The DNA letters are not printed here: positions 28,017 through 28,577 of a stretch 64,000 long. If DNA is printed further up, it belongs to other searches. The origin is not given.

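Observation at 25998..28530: ECF sigma / zf-HC2 anti-sigma / double-zinc-ribbon membrane protein operon preceded by an orphan Phd/YefM-like antitoxin with direct-repeat operators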

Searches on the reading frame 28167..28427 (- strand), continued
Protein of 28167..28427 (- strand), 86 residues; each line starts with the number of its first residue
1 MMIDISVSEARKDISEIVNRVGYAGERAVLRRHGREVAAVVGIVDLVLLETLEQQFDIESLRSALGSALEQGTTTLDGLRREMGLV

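Call 50: find_encoding_contigs(protein=P0087, flank=5000, max_places=3)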
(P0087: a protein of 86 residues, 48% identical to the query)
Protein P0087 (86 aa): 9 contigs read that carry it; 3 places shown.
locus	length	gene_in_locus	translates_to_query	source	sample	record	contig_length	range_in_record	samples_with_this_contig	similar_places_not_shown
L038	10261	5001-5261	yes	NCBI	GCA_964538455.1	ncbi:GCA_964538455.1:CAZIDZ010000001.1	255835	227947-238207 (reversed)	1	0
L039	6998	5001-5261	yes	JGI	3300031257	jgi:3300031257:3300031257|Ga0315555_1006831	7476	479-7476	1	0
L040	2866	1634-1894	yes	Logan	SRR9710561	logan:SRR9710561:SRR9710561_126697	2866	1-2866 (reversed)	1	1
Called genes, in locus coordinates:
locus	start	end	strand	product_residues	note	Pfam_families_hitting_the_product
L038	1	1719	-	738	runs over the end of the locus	PF00403:HMA, PF00122:E1-E2_ATPase, PF00702:Hydrolase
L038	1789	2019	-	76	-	PF00403:HMA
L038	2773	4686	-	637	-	PF02128:Peptidase_M36 (faint)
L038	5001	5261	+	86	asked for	PF02604:PhdYeFM_antitox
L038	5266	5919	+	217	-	-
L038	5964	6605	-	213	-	PF13302:Acetyltransf_3, PF00583:Acetyltransf_1 (weak)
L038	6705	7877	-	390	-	PF02073:Peptidase_M29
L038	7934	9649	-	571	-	PF07837:FTCD_N, PF02971:FTCD, PF04961:FTCD_C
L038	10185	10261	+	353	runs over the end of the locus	PF01883:FeS_assembly_P (weak), PF01656:CbiA, PF02374:ArsA_ATPase (faint), PF09140:MipZ (weak), PF10609:ParA, PF13614:AAA_31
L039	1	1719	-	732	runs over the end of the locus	?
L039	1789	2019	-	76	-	PF00403:HMA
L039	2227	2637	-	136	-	-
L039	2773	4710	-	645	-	PF02128:Peptidase_M36 (faint)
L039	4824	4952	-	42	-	-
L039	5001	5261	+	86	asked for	PF02604:PhdYeFM_antitox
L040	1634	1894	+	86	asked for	PF02604:PhdYeFM_antitox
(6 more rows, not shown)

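Call 62: predict_structure(alignment_id=A7)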
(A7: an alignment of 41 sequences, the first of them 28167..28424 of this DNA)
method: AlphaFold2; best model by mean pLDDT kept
length: 85 residues; sequences in the alignment: 41
mean_pLDDT: 91.1   pTM: 0.67
mean pLDDT of the five models: 91.1, 87.7, 86.6, 84.6, 84.4
residues with pLDDT >= 90: 59; 70-90: 25; 50-70: 1; < 50: 0
segments of 3 or more residues with pLDDT < 50: none
pLDDT, mean of each block of 10 residues (from residue 1): 93 94 92 92 94 89 92 89 82
secondary structure, 60 per line:
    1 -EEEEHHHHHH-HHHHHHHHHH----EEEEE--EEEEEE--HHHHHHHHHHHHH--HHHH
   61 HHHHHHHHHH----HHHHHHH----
elements in order: E2-5 H6-11 H13-22 E27-31 E34-39 H42-54 H57-70 H75-81

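Call 65: fold_search(model_id=the predicted structure, library=pdb)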
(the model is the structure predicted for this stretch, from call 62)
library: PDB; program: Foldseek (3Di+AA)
matches with E <= 10: 310; with E <= 0.001: 1
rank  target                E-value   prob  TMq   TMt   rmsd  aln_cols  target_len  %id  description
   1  9g12_C                2.1e-04  1.00  0.53  0.52  14.1        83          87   28  Mycobacterium tuberculosis RelBE1 toxin-antitoxin system; rv1247c (relB1 antitoxin), rv1246c (relE1 toxin) (released 2025-12-17)
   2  3k33_C                2.3e-03  1.00  0.55  0.63  10.4        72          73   29  Crystal structure of the Phd-Doc complex (released 2010-08-18)
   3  3kh2_E                2.5e-03  1.00  0.54  0.62  10.6        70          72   27  Crystal structure of the P1 bacteriophage Doc toxin (F68S) in complex with the Phd antitoxin (L17M/V39A). Northeast St (released 2010-08-18)
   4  3hs2_C                2.6e-03  1.00  0.52  0.73   2.8        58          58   33  Crystal structure of PHD truncated to residue 57 in an orthorhombic space group (released 2010-06-23)
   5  3g5o_A                2.8e-03  1.00  0.50  0.46  14.9        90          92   22  The crystal structure of the toxin-antitoxin complex RelBE2 (Rv2865-2866) from Mycobacterium tuberculosis (released 2009-04-14)
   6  3hs2_A                3.7e-03  1.00  0.52  0.74   2.7        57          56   33  Crystal structure of PHD truncated to residue 57 in an orthorhombic space group (released 2010-06-23)
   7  6l8e_A                3.9e-03  1.00  0.55  0.56  11.3        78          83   23  Crystal structure of heterohexameric YoeB-YefM complex bound to 26bp-DNA (released 2020-09-02)
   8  4zm0_B                4.2e-03  1.00  0.52  0.74   2.3        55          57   31  Antitoxin Phd from phage P1 in complex with its operator DNA inverted repeat (released 2016-04-20)
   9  3hs2_E                4.5e-03  1.00  0.54  0.80   2.1        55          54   31  Crystal structure of PHD truncated to residue 57 in an orthorhombic space group (released 2010-06-23)
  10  4zm2_B                4.5e-03  1.00  0.52  0.70   2.9        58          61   33  Antitoxin Phd from phage P1 in complex with its operator DNA inverted repeat in a monoclinic space group (released 2016-04-20)
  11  3k33_D                4.8e-03  1.00  0.45  0.53   9.8        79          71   29  Crystal structure of the Phd-Doc complex (released 2010-08-18)
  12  7v5y_B                5.2e-03  1.00  0.52  0.52   6.2        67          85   24  Crystal structure of hexameric complex of Sa2YoeB-Sa2YefM toxin-antitoxin from Staphylococcus aureus (released 2021-12-15)
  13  4zlx_A                5.5e-03  1.00  0.48  0.83   1.5        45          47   38  N-terminal DNA binding domain of the antitoxin Phd from phage P1 (released 2016-04-20)
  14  7v6w_A                7.3e-03  1.00  0.46  0.64   3.9        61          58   24  Crystal structure of heterohexameric Sa2YoeB-Sa2YefM complex bound to 26bp-DNA (released 2021-12-15)
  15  3hry_A                7.8e-03  1.00  0.53  0.66   2.1        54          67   31  Crystal structure of PHD in a trigonal space group and partially disordered (released 2010-06-23)
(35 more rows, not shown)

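Call 76: search_dna_similar(query=window:28167-28424:-, collection=plasmids, mode=protein, max_evalue=0.001, max_rows=12)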
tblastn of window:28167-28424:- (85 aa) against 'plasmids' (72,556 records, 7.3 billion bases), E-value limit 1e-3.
Records with a match: 6; places in all: 6; records where one place covers at least 80% of the query: 4.
Best place of each record, by identity: <60% 6.
By first word of the organism name: Streptomyces 2; Rhodococcus 1; Rhodovastum 1; Rhizobium 1; Candidatus 1.
By predicted mobility (MOB-suite, as given by PLSDB): non-mobilizable 6.
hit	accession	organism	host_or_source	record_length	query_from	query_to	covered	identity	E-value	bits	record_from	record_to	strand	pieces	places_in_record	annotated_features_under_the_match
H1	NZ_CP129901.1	Rhodococcus ruber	soil,bacterial genome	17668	3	82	94%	37.5%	8e-8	54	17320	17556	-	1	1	type II toxin-antitoxin system prevent-host-death family antitoxin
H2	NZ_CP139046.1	Streptomyces sp. KN37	whole organism,Kanas soil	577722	3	72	82%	38.7%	3e-8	56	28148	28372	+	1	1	type II toxin-antitoxin system Phd/YefM family antitoxin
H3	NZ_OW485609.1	Rhodovastum atsumiense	-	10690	4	71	80%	39.7%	4e-5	47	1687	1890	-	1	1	type II toxin-antitoxin system Phd/YefM family antitoxin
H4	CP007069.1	Rhizobium leguminosarum bv. trifolii CB782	plant root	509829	1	77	91%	33.8%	6e-4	43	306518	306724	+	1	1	prevent-host-death protein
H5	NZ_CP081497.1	Streptomyces sp. BHT-5-2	whole organism,plant soil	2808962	3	58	66%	42.9%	3e-6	50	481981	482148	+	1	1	none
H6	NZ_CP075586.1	Candidatus Rhabdochlamydia porcellionis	Porcellio ...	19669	4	54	60%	39.2%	7e-4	43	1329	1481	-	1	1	type II toxin-antitoxin system prevent-host-death family antitoxin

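Call 77: get_annotated_region(hit=H1, flank=1200)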
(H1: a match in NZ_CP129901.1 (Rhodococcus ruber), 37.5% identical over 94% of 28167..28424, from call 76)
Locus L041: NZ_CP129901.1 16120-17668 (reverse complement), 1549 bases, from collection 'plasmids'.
description: Rhodococcus ruber strain Y14 plasmid unnamed2, complete sequence
organism: Rhodococcus ruber (NCBI taxid 1830)
taxonomy: Bacteria; Actinomycetota; Actinomycetes; Mycobacteriales; Nocardiaceae; Rhodococcus; Rhodococcus ruber
host: -; source: soil,bacterial genome; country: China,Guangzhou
typing (MOB-suite, as given by PLSDB): non-mobilizable; replicon rep_cluster_1333
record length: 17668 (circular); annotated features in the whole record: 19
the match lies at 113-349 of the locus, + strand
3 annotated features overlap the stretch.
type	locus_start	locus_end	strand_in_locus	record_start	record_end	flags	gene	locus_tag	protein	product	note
CDS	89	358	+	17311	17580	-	-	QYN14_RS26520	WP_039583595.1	type II toxin-antitoxin system prevent-host-death family antitoxin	GO:0008219 - cell death [Evidence IEA]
CDS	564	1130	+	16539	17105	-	-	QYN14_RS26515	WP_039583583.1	recombinase family protein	GO:0006310 - DNA recombination [Evidence IEA]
CDS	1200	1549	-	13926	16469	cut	-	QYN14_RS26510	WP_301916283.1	DNA methyltransferase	-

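Call 78: get_annotated_region(hit=H2, flank=1200)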
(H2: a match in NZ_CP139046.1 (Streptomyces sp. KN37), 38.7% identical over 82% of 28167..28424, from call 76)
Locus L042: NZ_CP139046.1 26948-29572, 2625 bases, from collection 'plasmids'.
description: Streptomyces sp. KN37 plasmid unnamed2, complete sequence
organism: Streptomyces sp. KN37 (NCBI taxid 3090667)
taxonomy: Bacteria; Actinomycetota; Actinomycetes; Kitasatosporales; Streptomycetaceae; Streptomyces; Streptomyces sp. KN37
host: -; source: whole organism,Kanas soil; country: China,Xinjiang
typing (MOB-suite, as given by PLSDB): non-mobilizable
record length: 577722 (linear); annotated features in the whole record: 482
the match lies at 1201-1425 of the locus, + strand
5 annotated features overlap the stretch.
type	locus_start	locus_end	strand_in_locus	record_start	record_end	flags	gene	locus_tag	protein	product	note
CDS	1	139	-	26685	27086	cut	-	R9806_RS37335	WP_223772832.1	RidA family protein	-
CDS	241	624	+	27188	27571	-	-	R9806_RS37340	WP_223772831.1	helix-turn-helix domain-containing protein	-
CDS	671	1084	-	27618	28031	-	-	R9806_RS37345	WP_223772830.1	hypothetical protein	-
CDS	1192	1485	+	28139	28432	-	-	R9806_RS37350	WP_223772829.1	type II toxin-antitoxin system Phd/YefM family antitoxin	-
CDS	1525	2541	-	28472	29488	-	-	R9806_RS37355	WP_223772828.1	ABC transporter permease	-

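Call 79: get_annotated_region(hit=H3, flank=1200)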
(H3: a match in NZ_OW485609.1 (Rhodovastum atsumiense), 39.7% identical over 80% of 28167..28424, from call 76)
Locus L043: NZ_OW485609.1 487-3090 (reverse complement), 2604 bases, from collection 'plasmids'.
description: Rhodovastum atsumiense strain G2-11 plasmid RHOAph
organism: Rhodovastum atsumiense (NCBI taxid 504468)
taxonomy: Bacteria; Pseudomonadota; Alphaproteobacteria; Rhodospirillales; Acetobacteraceae; Rhodovastum; Rhodovastum atsumiense
host: -; source: -; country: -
typing (MOB-suite, as given by PLSDB): non-mobilizable
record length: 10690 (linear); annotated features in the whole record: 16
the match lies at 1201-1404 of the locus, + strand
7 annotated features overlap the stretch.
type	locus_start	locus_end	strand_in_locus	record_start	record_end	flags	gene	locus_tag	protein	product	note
CDS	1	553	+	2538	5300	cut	-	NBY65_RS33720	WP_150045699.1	DUF3987 domain-containing protein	-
CDS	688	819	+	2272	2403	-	-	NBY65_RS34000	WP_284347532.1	hypothetical protein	-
CDS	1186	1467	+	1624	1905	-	-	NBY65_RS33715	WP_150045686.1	type II toxin-antitoxin system Phd/YefM family antitoxin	-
CDS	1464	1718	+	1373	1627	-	-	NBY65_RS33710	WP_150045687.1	type II toxin-antitoxin system RelE/ParE family toxin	GO:0030541 - plasmid partitioning [Evidence IEA]; GO:0051290 - protein heterotetramerization [Evidence IEA]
CDS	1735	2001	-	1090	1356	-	-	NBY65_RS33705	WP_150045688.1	hypothetical protein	-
CDS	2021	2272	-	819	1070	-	-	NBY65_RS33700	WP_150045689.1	hypothetical protein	-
CDS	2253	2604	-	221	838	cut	-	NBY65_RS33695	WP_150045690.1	ParA family protein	-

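Call 80: search_protein_families(library=pfam, proteins=[L038:5266-5919:+], max_evalue=0.01)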
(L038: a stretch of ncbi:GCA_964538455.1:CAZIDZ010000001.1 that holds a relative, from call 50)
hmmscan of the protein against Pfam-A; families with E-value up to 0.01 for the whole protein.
L038:5266-5919:+ (217 aa): 0 families
